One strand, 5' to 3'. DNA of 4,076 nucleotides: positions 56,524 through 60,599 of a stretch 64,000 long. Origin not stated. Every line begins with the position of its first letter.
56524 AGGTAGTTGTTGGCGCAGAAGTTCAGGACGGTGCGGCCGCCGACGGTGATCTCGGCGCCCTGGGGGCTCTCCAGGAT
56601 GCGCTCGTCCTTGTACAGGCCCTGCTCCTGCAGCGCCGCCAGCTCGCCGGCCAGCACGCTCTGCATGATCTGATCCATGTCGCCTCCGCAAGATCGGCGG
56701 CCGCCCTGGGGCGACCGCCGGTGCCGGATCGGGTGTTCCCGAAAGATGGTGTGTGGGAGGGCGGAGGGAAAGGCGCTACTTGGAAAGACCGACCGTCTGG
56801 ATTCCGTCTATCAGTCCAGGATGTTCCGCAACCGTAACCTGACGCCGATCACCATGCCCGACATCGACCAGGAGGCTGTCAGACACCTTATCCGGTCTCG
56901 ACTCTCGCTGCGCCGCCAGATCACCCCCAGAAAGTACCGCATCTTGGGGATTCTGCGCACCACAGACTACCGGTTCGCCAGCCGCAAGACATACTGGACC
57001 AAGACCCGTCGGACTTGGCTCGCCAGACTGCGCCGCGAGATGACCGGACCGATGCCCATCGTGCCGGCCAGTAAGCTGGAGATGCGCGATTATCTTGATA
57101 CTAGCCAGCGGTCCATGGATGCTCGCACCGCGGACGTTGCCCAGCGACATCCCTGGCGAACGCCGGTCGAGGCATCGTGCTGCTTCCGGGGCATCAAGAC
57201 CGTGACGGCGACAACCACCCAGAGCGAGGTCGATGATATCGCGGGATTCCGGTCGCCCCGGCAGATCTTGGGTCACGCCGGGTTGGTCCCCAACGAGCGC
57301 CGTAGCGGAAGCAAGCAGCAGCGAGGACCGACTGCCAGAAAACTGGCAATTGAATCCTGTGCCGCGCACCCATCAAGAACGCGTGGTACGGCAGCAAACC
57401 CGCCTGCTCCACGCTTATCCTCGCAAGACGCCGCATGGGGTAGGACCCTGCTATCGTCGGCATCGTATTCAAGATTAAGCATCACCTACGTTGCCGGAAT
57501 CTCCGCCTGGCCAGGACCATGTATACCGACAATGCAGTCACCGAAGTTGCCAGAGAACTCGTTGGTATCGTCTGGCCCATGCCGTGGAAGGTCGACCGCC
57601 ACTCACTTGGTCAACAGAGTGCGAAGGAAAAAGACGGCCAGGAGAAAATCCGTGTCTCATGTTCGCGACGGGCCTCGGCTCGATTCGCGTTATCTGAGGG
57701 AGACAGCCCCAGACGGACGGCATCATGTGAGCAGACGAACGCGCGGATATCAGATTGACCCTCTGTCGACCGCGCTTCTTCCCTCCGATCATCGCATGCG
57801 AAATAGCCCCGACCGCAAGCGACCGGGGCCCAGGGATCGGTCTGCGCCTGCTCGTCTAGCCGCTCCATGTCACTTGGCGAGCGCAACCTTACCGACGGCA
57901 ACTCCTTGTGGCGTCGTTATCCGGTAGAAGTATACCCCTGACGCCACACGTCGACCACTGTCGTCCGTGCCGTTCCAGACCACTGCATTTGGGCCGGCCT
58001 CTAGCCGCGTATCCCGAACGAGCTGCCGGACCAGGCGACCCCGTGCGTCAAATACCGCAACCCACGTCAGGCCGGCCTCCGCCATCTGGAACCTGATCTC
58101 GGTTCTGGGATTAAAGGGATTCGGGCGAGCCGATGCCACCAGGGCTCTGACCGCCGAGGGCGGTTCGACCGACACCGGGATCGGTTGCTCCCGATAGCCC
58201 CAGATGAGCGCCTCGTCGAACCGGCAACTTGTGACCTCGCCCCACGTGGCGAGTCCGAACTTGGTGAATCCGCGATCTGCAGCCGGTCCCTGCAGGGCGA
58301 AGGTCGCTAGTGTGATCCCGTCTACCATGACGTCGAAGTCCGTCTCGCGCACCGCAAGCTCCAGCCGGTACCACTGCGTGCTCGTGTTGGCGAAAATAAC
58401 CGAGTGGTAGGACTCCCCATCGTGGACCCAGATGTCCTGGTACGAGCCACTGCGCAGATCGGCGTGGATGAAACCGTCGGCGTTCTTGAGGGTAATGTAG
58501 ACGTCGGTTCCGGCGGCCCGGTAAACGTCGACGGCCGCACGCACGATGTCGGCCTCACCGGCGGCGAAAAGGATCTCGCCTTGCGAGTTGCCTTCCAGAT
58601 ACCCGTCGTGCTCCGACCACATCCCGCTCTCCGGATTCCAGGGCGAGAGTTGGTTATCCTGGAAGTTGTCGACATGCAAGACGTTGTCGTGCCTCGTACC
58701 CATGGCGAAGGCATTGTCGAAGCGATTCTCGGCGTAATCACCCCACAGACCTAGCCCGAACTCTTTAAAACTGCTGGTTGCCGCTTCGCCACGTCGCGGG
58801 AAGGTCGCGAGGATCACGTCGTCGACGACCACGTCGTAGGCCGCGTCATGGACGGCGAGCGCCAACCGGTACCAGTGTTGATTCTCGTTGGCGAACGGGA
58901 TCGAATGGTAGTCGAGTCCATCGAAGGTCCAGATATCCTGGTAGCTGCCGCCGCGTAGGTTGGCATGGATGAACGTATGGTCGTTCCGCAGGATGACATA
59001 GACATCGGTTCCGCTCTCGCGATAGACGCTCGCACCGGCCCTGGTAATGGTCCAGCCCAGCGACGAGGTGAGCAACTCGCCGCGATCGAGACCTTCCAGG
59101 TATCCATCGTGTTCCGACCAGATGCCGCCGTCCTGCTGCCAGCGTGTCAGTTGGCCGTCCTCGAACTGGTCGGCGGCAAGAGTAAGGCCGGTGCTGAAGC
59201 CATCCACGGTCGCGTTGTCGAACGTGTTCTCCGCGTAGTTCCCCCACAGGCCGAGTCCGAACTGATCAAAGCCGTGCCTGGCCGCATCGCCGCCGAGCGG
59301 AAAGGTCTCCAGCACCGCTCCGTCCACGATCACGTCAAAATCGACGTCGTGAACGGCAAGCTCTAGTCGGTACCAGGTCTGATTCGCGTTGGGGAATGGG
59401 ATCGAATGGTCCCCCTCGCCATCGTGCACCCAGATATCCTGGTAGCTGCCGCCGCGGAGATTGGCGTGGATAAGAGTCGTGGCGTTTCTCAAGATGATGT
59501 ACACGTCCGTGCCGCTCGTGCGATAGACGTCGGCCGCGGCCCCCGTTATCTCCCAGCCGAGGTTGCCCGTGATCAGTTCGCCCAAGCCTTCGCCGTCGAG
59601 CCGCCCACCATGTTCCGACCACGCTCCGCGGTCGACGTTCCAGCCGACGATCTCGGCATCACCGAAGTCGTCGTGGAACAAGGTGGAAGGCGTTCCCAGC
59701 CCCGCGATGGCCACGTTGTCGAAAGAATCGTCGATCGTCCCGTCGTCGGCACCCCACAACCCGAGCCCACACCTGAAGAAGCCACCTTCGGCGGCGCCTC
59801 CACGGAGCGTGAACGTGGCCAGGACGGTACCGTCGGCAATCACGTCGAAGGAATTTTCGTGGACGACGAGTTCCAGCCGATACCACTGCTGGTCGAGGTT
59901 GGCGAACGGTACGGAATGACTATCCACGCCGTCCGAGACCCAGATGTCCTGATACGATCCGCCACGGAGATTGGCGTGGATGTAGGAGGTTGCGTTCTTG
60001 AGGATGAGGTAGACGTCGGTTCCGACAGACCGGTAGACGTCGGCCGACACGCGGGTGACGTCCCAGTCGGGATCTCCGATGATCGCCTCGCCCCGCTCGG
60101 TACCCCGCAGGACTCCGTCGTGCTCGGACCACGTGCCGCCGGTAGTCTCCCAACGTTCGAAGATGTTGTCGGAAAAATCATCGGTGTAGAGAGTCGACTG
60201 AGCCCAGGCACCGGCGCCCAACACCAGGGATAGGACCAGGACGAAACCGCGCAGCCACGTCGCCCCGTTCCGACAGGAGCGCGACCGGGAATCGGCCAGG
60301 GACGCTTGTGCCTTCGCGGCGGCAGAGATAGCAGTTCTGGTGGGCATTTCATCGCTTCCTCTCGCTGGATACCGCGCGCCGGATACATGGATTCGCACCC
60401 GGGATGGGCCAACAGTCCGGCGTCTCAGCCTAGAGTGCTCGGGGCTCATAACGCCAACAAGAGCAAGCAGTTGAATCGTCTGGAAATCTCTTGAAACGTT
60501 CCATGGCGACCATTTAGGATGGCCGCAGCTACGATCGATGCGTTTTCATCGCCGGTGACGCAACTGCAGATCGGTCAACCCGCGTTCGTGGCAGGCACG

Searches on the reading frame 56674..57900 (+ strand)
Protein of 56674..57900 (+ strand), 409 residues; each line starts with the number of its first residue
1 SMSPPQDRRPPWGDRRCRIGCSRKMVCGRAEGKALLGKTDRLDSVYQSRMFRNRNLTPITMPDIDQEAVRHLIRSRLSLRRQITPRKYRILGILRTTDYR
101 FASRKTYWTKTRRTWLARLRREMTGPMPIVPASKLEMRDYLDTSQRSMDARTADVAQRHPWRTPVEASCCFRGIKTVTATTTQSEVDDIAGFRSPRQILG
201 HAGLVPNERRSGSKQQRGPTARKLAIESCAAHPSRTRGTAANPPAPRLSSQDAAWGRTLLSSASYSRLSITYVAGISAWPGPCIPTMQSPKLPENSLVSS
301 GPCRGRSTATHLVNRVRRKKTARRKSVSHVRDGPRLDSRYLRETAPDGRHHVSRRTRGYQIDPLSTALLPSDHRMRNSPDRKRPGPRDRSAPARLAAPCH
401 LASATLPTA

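Call 35: search_protein_families(library=pfam, proteins=[window:56674-57900:+], max_evalue=0.1)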
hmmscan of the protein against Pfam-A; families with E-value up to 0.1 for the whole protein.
seq(409 aa): 2 families
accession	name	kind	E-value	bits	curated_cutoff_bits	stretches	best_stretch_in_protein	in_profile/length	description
PF02371.22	Transposase_20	-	2.6e-08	34.6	21.3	1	172-220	8-56/87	Transposase IS116/IS110/IS902 family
PF01548.23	DEDD_Tnp_IS110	-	3.8e-05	23.9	29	1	37-96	92-152/155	Transposase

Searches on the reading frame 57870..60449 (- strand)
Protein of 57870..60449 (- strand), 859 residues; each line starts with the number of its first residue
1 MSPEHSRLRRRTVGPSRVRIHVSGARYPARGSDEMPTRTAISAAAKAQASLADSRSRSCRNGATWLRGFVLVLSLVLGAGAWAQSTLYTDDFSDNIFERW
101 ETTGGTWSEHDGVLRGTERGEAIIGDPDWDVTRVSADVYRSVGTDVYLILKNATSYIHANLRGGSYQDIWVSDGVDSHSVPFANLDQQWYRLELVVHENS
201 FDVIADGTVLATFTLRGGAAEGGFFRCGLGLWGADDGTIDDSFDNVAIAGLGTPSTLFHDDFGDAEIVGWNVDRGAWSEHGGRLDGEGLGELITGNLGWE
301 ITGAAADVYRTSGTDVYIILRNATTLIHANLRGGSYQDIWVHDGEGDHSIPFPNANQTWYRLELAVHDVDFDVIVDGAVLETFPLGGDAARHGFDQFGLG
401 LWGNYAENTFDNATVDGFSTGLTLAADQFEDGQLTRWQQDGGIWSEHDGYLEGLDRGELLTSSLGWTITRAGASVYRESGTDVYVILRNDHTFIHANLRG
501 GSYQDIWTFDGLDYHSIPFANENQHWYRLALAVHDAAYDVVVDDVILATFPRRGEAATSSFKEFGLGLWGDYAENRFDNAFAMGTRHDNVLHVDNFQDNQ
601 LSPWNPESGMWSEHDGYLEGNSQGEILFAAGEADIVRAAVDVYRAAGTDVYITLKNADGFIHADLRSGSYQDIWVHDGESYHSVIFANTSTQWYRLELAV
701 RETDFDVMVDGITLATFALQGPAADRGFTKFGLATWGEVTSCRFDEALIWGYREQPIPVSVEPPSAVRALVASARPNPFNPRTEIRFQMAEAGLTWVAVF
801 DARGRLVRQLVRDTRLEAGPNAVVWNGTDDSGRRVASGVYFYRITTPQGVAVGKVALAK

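Call 3: search_protein_families(library=pfam, proteins=[window:57870-60449:-], max_evalue=1)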
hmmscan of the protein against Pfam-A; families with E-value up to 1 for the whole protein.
window:57870-60449:- (859 aa): 10 families
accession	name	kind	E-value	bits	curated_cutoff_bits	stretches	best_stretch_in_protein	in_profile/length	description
PF21708.4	Glyco_hydro_59_C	-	3.8e-08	34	27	1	680-738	107-164/175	Galactocerebrosidase, C-terminal lectin domain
PF13860.13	FlgD_ig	-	2e-06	28.1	27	1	795-846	25-75/79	FlgD Ig-like domain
PF00337.29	Gal-bind_lectin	-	1.5e-05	24.9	22.1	0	514-556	73-113/132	Galactoside-binding lectin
PF13585.12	CHU_C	-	0.0044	17.6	27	1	797-846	31-72/86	CHU_C Type IX secretion signal domain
PF06439.18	3keto-disac_hyd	-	0.0071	16.8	26.8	0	177-218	115-156/187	3-keto-disaccharide hydrolase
PF21543.3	CvfB_2nd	-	0.0077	16.6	27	0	639-666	20-47/76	Virulence regulatory factor CvfB, second domain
PF07385.18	Lyx_isomer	-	0.012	15.2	20.8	0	284-325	37-77/222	D-lyxose isomerase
PF19763.6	DUF6250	-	0.022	15.1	26.9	0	186-222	113-149/165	Domain of unknown function (DUF6250)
PF18962.6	Por_Secre_tail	-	0.047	14.4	27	1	776-854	3-72/75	Secretion system C-terminal sorting domain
PF11132.13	SplA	-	0.16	12.2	25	0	479-498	7-26/74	Transcriptional regulator protein (SplA)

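Call 4: search_protein_families(library=ncbifam, proteins=[window:57870-60449:-], max_evalue=1)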
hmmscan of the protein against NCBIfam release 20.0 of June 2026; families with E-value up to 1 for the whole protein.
window:57870-60449:- (859 aa): 10 families
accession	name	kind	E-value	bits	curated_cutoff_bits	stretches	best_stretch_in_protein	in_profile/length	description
NF033707.1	T9SS_sortase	equivalog_domain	2.3e-07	28.8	420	1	757-845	984-1076/1095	type IX secretion system sortase PorU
TIGR04183.1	Por_Secre_tail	domain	5.8e-06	26.2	23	1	776-855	3-69/72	T9SS type A sorting domain-containing protein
NF052323.1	T9SSA_dep_M6i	equivalog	4.8e-05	21.5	600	1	776-846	962-1026/1043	T9SS-dependent M6-like inactivated metalloprotease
NF052228.1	T9SS_PorZ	equivalog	0.00011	20.8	260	1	796-849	698-745/757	type IX secretion system anionic LPS delivery protein PorZ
NF053608.1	Lsa66_OmpA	equivalog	0.00025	19.6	700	1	799-846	183-228/581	fibronectin-binding adhesin Lsa66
NF005176.1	PRK06655.1-1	equivalog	0.00067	19.6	230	1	793-847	97-150/197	flagellar hook assembly protein FlgD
NF009277.0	PRK12634.1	equivalog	0.00069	19.8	333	1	790-848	119-174/221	flagellar basal body rod modification protein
NF009453.0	PRK12813.1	equivalog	0.018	14.6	264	1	795-845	126-172/223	flagellar basal body rod modification protein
NF009276.0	PRK12633.1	equivalog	0.056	13.1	383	1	794-846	130-181/234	flagellar basal body rod modification protein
NF038113.1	T9SSA_dep_M36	equivalog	0.11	10.6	885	1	775-817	796-838/869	T9SS-dependent M36 family metallopeptidase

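Call 59: find_homologous_proteins(query=window:57870-60347:-, region=50-700)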
Query window:57870-60347:-, residues 50-700 (651 aa): 3 proteins with E <= 0.001 among 8000 candidates.
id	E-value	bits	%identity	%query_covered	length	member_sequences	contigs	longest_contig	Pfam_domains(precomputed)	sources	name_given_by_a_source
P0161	0.0e+0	1502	100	100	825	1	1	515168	PF21708.5,PF13860.13,PF00337.30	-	-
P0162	2.4e-183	630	45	80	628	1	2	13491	PF13860.13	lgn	-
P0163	5.7e-150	519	46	80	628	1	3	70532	PF13860.13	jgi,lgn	-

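Call 60: find_encoding_contigs(protein=P0163, flank=8000, max_places=2)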
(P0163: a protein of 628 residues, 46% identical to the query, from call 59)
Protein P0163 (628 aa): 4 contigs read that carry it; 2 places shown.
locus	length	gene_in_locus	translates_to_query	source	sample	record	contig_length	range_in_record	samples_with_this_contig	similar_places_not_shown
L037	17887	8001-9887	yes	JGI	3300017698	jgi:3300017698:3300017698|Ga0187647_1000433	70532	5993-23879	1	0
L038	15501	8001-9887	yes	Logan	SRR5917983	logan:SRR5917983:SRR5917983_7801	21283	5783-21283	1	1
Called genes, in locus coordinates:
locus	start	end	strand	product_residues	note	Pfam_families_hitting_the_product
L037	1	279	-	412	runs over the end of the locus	PF07690:MFS_1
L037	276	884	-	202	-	PF01923:Cob_adeno_trans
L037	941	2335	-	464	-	PF13860:FlgD_ig (weak)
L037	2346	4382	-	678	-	PF07715:Plug, PF00593:TonB_dep_Rec_b-barrel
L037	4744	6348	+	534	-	PF13860:FlgD_ig (weak)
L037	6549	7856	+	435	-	PF13560:HTH_31, PF01381:HTH_3, PF13443:HTH_26, PF13517:FG-GAP_3 (faint)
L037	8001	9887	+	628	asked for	PF13860:FlgD_ig (weak)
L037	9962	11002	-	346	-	PF01207:Dus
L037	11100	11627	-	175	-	PF02915:Rubrerythrin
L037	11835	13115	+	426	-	PF00285:Citrate_synt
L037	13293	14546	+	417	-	PF00753:Lactamase_B, PF12706:Lactamase_B_2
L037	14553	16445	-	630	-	PF00270:DEAD, PF00271:Helicase_C, PF16124:RecQ_Zn_bind, PF09382:RQC, PF00570:HRDC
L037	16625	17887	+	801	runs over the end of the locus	PF00990:GGDEF, PF00563:EAL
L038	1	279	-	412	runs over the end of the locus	PF07690:MFS_1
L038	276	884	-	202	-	PF01923:Cob_adeno_trans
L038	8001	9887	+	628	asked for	PF13860:FlgD_ig (weak)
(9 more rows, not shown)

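Call 61: find_encoding_contigs(protein=P0162, flank=8000, max_places=2)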
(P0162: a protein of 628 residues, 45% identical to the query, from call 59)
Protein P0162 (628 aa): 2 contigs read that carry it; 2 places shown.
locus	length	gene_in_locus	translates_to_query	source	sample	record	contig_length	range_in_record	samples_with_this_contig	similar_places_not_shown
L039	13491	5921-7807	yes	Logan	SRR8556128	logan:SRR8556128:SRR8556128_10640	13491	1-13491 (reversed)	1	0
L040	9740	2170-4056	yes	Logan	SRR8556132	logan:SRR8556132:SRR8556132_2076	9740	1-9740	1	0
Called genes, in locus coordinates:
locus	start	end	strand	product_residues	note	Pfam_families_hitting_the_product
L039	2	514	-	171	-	?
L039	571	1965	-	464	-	PF13860:FlgD_ig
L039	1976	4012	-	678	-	PF07715:Plug, PF00593:TonB_dep_Rec_b-barrel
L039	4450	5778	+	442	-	PF13560:HTH_31, PF01381:HTH_3, PF12844:HTH_19 (weak), PF13443:HTH_26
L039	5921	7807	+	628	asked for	PF13860:FlgD_ig (weak)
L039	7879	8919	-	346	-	PF01207:Dus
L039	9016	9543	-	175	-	PF02915:Rubrerythrin, PF09537:DUF2383 (faint)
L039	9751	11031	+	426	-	PF00285:Citrate_synt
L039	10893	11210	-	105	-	-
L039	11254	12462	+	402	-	PF00753:Lactamase_B, PF12706:Lactamase_B_2 (weak)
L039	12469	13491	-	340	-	?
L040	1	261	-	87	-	?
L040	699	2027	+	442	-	PF13560:HTH_31, PF01381:HTH_3, PF12844:HTH_19 (weak), PF13443:HTH_26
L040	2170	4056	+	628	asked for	PF13860:FlgD_ig (weak)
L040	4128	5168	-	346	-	PF01207:Dus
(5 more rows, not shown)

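Call 73: search_protein_families(library=pfam, proteins=[L037:4744-6348:+, L037:941-2335:-], max_evalue=0.01)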
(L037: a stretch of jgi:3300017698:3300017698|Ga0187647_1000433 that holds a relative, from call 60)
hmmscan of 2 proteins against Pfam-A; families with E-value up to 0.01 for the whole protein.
L037:4744-6348:+ (534 aa): 2 families
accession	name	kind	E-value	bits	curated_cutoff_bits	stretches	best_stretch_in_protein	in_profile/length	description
PF13860.13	FlgD_ig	-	5.9e-07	29.8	27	1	464-519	17-73/79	FlgD Ig-like domain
PF06832.18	BiPBP_C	-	0.005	17.1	26.8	0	437-482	40-85/90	Penicillin-Binding Protein C-terminus Family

L037:941-2335:- (464 aa): 1 family
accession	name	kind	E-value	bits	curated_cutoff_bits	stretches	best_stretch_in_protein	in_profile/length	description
PF13860.13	FlgD_ig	-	4.5e-08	33.4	27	1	395-452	19-76/79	FlgD Ig-like domain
